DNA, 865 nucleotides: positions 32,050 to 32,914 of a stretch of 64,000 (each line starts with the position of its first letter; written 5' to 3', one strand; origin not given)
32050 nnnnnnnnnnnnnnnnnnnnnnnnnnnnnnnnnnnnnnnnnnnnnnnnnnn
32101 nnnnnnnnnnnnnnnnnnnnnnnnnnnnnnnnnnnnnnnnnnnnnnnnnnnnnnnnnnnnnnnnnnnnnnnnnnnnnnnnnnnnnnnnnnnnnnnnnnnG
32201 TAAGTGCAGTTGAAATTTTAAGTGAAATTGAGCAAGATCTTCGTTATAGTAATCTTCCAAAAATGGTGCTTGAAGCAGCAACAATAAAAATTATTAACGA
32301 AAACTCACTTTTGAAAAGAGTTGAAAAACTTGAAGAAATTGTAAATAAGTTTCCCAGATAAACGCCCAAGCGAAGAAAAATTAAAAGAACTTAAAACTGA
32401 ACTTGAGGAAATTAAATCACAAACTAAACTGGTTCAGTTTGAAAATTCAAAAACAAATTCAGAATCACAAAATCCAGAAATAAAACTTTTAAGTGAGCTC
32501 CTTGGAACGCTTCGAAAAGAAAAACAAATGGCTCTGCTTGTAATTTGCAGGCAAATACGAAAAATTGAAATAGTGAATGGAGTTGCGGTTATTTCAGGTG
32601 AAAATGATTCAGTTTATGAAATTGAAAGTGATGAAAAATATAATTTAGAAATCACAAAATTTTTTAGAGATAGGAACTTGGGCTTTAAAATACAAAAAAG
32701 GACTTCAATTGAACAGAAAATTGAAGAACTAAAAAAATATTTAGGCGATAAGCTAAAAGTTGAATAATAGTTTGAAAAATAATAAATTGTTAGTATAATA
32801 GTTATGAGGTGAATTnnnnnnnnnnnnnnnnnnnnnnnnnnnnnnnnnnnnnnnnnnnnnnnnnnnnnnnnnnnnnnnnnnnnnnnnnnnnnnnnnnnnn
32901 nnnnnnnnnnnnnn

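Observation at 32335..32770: dnaX is split: the 0-frame stops at 32361 and the C-terminal domain is readable only in the +1 frame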

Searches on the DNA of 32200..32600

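Call 78: search_rna_families(source=window, start=32200, end=32600, threshold=evalue, max_evalue=10)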
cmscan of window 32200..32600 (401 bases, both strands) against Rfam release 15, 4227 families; matches with E-value up to 10: 4.
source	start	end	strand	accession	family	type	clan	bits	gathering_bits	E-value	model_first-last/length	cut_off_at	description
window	32411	32445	+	RF01376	CRISPR-DR63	Gene; CRISPR;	CL00015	17.1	37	5.1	1-37/37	no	CRISPR RNA direct repeat element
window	32289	32322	+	RF01363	CRISPR-DR50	Gene; CRISPR;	-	16.7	47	9.7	7-40/46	no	CRISPR RNA direct repeat element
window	32458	32490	-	RF00493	snoU2-30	Gene; snRNA; snoRNA; CD-box;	-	16.4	60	2.3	13-45/70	no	Small nucleolar RNA U2-30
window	32365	32432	+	RF00158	SNORD82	Gene; snRNA; snoRNA; CD-box;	-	14.8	43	4.3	1-70/70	no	Small nucleolar RNA SNORD82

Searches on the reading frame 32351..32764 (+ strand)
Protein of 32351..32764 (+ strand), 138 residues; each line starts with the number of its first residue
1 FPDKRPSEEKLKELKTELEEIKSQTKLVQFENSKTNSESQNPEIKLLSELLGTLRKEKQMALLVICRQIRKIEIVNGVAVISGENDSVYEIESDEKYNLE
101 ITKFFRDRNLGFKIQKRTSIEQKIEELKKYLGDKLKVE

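Call 44: search_protein_families(library=pfam, proteins=[window:32351-32764:+], max_evalue=1)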
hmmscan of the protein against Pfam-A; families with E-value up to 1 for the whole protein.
seq(138 aa): 3 families
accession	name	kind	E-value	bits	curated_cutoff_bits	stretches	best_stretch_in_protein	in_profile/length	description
PF14845.11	Glycohydro_20b2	-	0.19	12.9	27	1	42-103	70-106/130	beta-acetyl hexosaminidase like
PF25472.1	DUF7902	-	0.35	11.6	26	1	6-55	5-51/85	Domain of unknown function (DUF7902)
PF18698.7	HisK_sensor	-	0.99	10.2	27.3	1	75-125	40-90/126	Histidine kinase sensor domain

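Call 46: search_protein_families(library=ncbifam, proteins=[window:32351-32764:+], max_evalue=1)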
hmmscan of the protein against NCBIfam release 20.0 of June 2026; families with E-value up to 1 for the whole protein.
seq(138 aa): 0 families

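Call 55: find_homologous_proteins(query=window:32351-32764:+, max_evalue=0.001)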
Query seq(138 aa) (138 aa): 2 proteins with E <= 0.001 among 126 candidates.
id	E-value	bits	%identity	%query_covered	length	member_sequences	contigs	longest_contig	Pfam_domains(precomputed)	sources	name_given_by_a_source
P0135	9.4e-41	156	100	57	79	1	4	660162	-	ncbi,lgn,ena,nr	ncbi:MAG: hypothetical protein IJ538_03025 [Clostridia bacterium]|nr:hypothetical protein [Clostridi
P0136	3.1e-10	58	39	99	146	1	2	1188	-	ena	-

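Call 65: predict_structure(alignment_id=A3)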
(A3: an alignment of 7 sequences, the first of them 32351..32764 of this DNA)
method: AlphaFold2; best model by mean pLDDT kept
length: 138 residues; sequences in the alignment: 7
mean_pLDDT: 69.7   pTM: 0.49
mean pLDDT of the five models: 69.7, 68.1, 66.7, 64.4, 63.3
residues with pLDDT >= 90: 0; 70-90: 76; 50-70: 34; < 50: 28
segments of 3 or more residues with pLDDT < 50: 1-4, 20-39
pLDDT, mean of each block of 10 residues (from residue 1): 49 50 43 42 81 87 84 84 80 86 88 72 66 62
secondary structure, 60 per line:
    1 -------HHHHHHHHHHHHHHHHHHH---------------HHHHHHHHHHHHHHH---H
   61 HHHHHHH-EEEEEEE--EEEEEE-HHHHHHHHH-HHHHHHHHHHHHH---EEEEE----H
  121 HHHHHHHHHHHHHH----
elements in order: H8-26 H42-56 H60-67 E69-75 E78-83 H85-93 H95-107 E111-115 H120-134

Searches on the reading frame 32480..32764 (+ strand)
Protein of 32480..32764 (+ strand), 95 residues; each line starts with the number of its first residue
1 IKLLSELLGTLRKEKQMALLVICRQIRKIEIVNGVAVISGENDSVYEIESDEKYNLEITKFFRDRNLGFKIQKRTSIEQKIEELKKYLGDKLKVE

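Call 20: find_related_loci(query=A2, collection=metagenome_contigs, flank=2500)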
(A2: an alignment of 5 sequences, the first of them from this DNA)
Query A2 (95 aa) in metagenome_contigs; peptide patterns used: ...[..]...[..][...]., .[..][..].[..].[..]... (x = any residue, [..] = any of these).
170 stretches matched a pattern; 5 encode a relative of the query (tblastn E <= 1e-3); 5 distinct loci.
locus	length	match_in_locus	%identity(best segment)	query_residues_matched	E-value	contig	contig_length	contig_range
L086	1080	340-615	48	1-92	3e-23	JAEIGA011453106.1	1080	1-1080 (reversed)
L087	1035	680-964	42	1-95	1e-21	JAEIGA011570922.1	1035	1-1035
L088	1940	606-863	40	1-86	4e-21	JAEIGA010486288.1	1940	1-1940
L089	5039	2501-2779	34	2-94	1e-11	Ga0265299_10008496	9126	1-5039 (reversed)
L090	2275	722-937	32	2-73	9e-8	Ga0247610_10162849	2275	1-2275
